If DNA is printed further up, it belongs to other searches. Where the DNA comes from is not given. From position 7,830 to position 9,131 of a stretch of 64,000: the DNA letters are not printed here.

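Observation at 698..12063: LacI-gated nucleoside-type import operon fused to an unassigned sugar-phosphate module and four nucleoside hydrolases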

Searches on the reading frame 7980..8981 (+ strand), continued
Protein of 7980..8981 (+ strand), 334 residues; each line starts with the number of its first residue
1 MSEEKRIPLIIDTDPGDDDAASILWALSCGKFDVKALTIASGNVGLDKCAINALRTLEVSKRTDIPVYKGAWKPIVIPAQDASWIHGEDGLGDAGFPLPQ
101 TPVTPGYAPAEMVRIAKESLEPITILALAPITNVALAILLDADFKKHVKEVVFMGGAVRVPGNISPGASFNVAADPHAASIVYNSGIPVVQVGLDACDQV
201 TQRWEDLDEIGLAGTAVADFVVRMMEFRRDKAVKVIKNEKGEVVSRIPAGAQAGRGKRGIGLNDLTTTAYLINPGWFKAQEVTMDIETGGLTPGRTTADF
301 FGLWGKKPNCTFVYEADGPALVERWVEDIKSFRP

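Call 73: find_homologous_proteins(query=window:7980-8981:+, max_evalue=1e-30)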
Query window:7980-8981:+ (334 aa): 1046 proteins with E <= 1e-30 among 6676 candidates; the best 120 are listed.
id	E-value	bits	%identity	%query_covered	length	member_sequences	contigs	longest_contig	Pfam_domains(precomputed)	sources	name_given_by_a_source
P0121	2.9e-205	699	92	100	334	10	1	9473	PF01156.25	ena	-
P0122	2.1e-198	676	88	100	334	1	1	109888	PF01156.25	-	-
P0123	2.4e-198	676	89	100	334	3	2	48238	PF01156.25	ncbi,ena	-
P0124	6.0e-189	645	84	100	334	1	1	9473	PF01156.25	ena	-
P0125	5.0e-173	593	77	100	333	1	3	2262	PF01156.25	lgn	-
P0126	1.8e-171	588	75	100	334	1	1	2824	PF01156.25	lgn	-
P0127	2.3e-171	588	76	100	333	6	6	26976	PF01156.25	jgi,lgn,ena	-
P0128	1.8e-160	552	72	100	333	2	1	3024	PF01156.25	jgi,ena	-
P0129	3.4e-159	548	71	100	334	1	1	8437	PF01156.25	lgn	-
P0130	4.2e-157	541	70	99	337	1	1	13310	PF01156.25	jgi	jgi:inosine-uridine nucleoside N-ribohydrolase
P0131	3.3e-152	525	70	99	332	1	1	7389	PF01156.25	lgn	-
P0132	5.6e-152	524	66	99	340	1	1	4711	PF01156.25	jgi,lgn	jgi:inosine-uridine nucleoside N-ribohydrolase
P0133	6.9e-152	524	70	99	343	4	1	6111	PF01156.25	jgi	jgi:inosine-uridine nucleoside N-ribohydrolase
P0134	1.2e-147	510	68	99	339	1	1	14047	PF01156.25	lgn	-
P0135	5.0e-147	508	66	99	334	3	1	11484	PF01156.25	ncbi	-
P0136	2.7e-146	505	66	100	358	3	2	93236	PF01156.25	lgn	-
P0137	1.3e-140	486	67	97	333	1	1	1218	PF01156.25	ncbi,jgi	-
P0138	1.2e-139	483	64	99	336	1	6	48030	PF01156.25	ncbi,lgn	-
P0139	3.8e-138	478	62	100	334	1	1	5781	PF01156.25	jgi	jgi:inosine-uridine nucleoside N-ribohydrolase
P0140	1.6e-137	476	61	100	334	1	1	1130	PF01156.25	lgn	-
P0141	2.5e-135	469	62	100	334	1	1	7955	PF01156.25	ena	-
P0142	2.4e-134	466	63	99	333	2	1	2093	PF01156.25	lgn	-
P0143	3.1e-134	466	62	99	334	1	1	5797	PF01156.25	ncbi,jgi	jgi:inosine-uridine nucleoside N-ribohydrolase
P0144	6.1e-134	465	64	98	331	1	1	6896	PF01156.25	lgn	-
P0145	1.5e-133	463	62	99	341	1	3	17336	PF01156.25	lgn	-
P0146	2.4e-133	463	62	100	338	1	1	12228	PF01156.25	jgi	jgi:inosine-uridine nucleoside N-ribohydrolase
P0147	1.1e-132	460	62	98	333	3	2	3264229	PF01156.25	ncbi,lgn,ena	-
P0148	1.8e-132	460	61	100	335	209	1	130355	PF01156.25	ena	-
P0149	2.3e-132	459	62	99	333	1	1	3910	PF01156.25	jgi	jgi:inosine-uridine nucleoside N-ribohydrolase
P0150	3.0e-132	459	63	98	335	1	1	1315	PF01156.25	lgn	-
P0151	4.6e-132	458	61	98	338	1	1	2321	PF01156.25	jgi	jgi:inosine-uridine nucleoside N-ribohydrolase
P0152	4.7e-132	458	61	100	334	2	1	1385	PF01156.25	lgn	-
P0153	5.7e-132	458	61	99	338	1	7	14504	PF01156.25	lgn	-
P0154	6.6e-132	458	62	99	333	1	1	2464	PF01156.25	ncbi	ncbi:MAG: nucleoside hydrolase [Candidatus Ornithospirochaeta sp.]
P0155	7.9e-132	458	62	98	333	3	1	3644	PF01156.25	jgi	jgi:inosine-uridine nucleoside N-ribohydrolase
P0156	1.7e-131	457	60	100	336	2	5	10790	PF01156.25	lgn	-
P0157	2.1e-131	456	59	100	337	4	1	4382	PF01156.25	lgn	-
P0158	1.9e-130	453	58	100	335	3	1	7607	PF01156.25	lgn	-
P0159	2.0e-130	453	61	100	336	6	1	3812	PF01156.25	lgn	-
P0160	2.6e-130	453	60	98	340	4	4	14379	PF01156.25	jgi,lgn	-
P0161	4.6e-130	452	66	90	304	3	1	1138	PF01156.25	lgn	-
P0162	5.2e-130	452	61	99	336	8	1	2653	PF01156.25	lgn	-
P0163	1.7e-129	450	61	99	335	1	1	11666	PF01156.25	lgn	-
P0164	2.0e-129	450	61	100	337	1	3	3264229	PF01156.25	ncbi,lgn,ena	-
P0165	3.0e-129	449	58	100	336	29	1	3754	PF01156.25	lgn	-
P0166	5.1e-129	448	60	99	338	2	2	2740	PF01156.25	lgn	-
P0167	5.3e-129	448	60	100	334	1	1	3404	PF01156.25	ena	-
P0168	5.6e-129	448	61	98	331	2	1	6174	PF01156.25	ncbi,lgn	-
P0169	3.4e-128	446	59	100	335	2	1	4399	PF01156.25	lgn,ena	-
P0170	7.8e-128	444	58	100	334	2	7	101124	PF01156.25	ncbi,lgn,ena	-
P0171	1.8e-127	443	58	99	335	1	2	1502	PF01156.25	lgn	-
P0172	4.3e-127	442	59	100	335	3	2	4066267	PF01156.25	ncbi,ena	-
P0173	9.8e-127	441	61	97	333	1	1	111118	PF01156.25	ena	-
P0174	1.6e-126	440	61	100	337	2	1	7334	PF01156.25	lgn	-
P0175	2.8e-126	439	60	99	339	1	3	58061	PF01156.25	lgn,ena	-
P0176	3.4e-126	439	59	98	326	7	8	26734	PF01156.25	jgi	jgi:inosine-uridine nucleoside N-ribohydrolase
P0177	3.4e-126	439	57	100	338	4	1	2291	PF01156.25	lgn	-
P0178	1.1e-125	437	59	99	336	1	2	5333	PF01156.25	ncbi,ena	-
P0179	1.3e-125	437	58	100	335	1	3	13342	PF01156.25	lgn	-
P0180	2.2e-125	436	60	98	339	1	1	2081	PF01156.25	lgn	-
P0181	3.2e-125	436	60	100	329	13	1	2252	PF01156.25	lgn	-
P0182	9.2e-125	434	57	100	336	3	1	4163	PF01156.25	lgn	-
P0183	1.5e-124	434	59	99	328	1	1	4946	PF01156.25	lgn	-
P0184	1.6e-124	434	59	99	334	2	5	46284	PF01156.25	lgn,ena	-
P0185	2.0e-124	433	57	98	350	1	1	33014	PF01156.25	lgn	-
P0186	4.4e-124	432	57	100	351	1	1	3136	PF01156.25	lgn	-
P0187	7.0e-124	431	57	99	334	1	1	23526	PF01156.25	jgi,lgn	-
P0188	2.2e-123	430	57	99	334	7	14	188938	PF01156.25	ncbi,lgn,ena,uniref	ncbi:nucleoside hydrolase [Enterocloster aldenensis]|uniref:nucleoside hydrolase n=1 Tax=Enteroclost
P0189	2.8e-123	430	58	98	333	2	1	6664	PF01156.25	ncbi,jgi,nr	ncbi:MAG: nucleoside hydrolase [Bacteroidetes bacterium]|nr:nucleoside hydrolase [Bacteroidota bacte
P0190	4.9e-122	425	58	98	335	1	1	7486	PF01156.25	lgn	-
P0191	1.4e-121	424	59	96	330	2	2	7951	PF01156.25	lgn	-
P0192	2.9e-121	423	57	100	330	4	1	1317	PF01156.25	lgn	-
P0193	4.8e-121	422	59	100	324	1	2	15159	PF01156.25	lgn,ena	-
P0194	1.5e-120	420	58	99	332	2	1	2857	PF01156.25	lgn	-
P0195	7.1e-120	418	57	99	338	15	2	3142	PF01156.25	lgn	-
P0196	1.4e-119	417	58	99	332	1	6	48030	PF01156.25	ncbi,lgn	-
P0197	3.3e-119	416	57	100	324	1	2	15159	PF01156.25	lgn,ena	-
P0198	8.2e-119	415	59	100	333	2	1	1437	PF01156.25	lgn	-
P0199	1.5e-115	404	59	98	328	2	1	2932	PF01156.25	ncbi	-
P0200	4.6e-115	402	58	97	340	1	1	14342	PF01156.25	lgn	-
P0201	3.8e-112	393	56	99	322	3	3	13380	PF01156.25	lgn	-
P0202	1.6e-111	391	56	99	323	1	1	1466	PF01156.25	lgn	-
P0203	1.9e-111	391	55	98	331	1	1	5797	PF01156.25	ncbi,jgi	jgi:inosine-uridine nucleoside N-ribohydrolase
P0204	2.2e-111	390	57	99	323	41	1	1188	PF01156.25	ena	-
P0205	2.2e-111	390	54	100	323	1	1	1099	PF01156.25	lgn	-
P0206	2.7e-111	390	57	98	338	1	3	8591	PF01156.25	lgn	-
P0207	3.3e-111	390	55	99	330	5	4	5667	PF01156.25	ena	-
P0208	4.5e-111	389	56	99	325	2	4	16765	PF01156.25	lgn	-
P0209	4.5e-111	389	57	98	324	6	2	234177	PF01156.25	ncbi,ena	-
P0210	4.6e-111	389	56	99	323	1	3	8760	PF01156.25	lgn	-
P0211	4.8e-111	389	56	99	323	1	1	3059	PF01156.25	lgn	-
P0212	3.4e-110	386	55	99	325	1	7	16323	PF01156.25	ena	-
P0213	4.1e-110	386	54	99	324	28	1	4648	PF01156.25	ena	-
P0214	6.0e-110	386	53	98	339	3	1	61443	PF01156.25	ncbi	-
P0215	1.0e-109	385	56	98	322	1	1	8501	PF01156.25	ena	-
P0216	1.2e-109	385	56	99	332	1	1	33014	PF01156.25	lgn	-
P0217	9.7e-109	382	55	100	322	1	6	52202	PF01156.25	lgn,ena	-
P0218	1.8e-108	381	55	100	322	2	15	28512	PF01156.25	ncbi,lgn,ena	-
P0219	1.9e-108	381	60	83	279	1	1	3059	PF01156.25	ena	-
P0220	2.0e-108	381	55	100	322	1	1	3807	PF01156.25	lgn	-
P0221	4.9e-108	379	54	100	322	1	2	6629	PF01156.25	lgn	-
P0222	5.2e-108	379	56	99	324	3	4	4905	PF01156.25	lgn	-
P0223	1.8e-107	378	54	99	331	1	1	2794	PF01156.25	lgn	-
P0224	2.0e-107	377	54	99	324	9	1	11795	PF01156.25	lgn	-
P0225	2.1e-107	377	55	99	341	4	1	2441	PF01156.25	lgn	-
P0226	2.5e-107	377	54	98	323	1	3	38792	PF01156.25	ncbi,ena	-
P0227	4.5e-107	376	53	99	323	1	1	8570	PF01156.25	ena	-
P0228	6.6e-107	376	55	97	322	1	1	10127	PF01156.25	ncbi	-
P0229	3.4e-106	373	53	100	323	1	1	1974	PF01156.25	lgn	-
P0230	3.8e-106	373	55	99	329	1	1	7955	PF01156.25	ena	-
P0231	1.7e-105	371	55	97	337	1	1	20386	PF01156.25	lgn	-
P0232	2.9e-105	370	55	99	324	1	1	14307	PF01156.25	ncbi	-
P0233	5.6e-105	369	55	99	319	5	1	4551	PF01156.25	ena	-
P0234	7.2e-105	369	53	99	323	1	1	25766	PF01156.25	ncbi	-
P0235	1.0e-104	368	54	99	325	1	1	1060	PF01156.25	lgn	-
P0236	3.4e-104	367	51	98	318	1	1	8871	PF01156.25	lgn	-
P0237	4.8e-104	366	53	99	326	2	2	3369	PF01156.25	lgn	-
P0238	1.1e-103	365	53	99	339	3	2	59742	PF01156.25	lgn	-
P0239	1.5e-103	365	52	99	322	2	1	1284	PF01156.25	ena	-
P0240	9.7e-102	359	52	99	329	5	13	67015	PF01156.25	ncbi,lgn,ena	-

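Call 75: find_encoding_contigs(protein=P0188, flank=10000, max_places=1)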
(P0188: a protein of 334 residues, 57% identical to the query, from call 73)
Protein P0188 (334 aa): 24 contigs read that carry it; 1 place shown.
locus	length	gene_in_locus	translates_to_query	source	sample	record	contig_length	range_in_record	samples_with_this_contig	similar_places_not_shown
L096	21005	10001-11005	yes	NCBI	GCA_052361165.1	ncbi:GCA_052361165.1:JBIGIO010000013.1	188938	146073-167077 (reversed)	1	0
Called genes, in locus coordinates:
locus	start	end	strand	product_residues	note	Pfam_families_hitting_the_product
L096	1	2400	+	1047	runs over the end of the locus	PF01074:Glyco_hydro_38N, PF09261:Alpha-mann_mid, PF07748:Glyco_hydro_38C, PF17677:Glyco_hydro38C2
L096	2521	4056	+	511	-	PF00295:Glyco_hydro_28, PF13229:Beta_helix (weak)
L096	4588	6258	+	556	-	PF01368:DHH, PF07085:DRTGG, PF00571:CBS, PF02833:DHHA2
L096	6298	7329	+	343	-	PF00356:LacI, PF00532:Peripla_BP_1, PF13407:Peripla_BP_4 (weak), PF13377:Peripla_BP_3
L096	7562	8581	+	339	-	PF00356:LacI, PF00532:Peripla_BP_1, PF13407:Peripla_BP_4, PF13377:Peripla_BP_3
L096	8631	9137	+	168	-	PF02502:LacAB_rpiB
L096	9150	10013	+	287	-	PF01261:AP_endonuc_2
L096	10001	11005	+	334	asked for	PF01156:IU_nuc_hydro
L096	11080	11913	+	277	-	PF13292:DXP_synthase_N, PF00456:Transketolase_N, PF00676:E1_dh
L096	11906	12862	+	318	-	PF02779:Transket_pyr, PF02780:Transketolase_C, PF22613:Transketolase_C_1 (weak)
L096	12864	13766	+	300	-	PF01261:AP_endonuc_2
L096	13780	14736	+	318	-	PF00389:2-Hacid_dh, PF02826:2-Hacid_dh_C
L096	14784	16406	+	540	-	PF00884:Sulfatase, PF01663:Phosphodiest (faint), PF16347:SGSH_C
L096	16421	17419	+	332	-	PF03401:TctC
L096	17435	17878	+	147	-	PF07331:TctB (weak)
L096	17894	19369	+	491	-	PF01970:TctA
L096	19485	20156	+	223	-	PF01613:Flavin_Reduct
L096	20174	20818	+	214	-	PF01202:SKI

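Call 76: find_encoding_contigs(protein=P0147, flank=10000, max_places=1)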
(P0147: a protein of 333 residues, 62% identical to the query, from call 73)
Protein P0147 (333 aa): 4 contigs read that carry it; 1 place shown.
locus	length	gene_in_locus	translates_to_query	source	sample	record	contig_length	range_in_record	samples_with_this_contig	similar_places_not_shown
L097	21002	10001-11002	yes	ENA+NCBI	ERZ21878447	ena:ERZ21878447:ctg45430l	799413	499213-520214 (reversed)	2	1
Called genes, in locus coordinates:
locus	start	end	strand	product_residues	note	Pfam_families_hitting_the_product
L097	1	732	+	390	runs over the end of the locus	PF00465:Fe-ADH, PF13685:Fe-ADH_2, PF25137:ADH_Fe_C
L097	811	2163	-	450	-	PF03951:Gln-synt_N, PF00120:Gln-synt_C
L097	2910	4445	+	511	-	PF00005:ABC_tran, PF13304:AAA_21 (faint), PF00005:ABC_tran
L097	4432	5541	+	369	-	PF02653:BPD_transp_2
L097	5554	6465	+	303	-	PF02653:BPD_transp_2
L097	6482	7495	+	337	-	PF01156:IU_nuc_hydro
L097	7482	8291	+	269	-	PF03437:BtpA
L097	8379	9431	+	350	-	PF02608:Bmp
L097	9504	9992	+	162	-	PF02502:LacAB_rpiB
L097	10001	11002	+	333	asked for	PF01156:IU_nuc_hydro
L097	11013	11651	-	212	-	PF00392:GntR, PF07729:FCD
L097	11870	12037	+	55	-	-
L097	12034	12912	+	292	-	PF01261:AP_endonuc_2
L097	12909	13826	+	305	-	PF13292:DXP_synthase_N, PF00456:Transketolase_N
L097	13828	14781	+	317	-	PF02779:Transket_pyr, PF02780:Transketolase_C, PF22613:Transketolase_C_1 (weak)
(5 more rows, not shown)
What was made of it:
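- Fe-ADH, LarA and a 2-hydroxyacid dehydrogenase follow transketolase in Treponemataceae (call 76).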
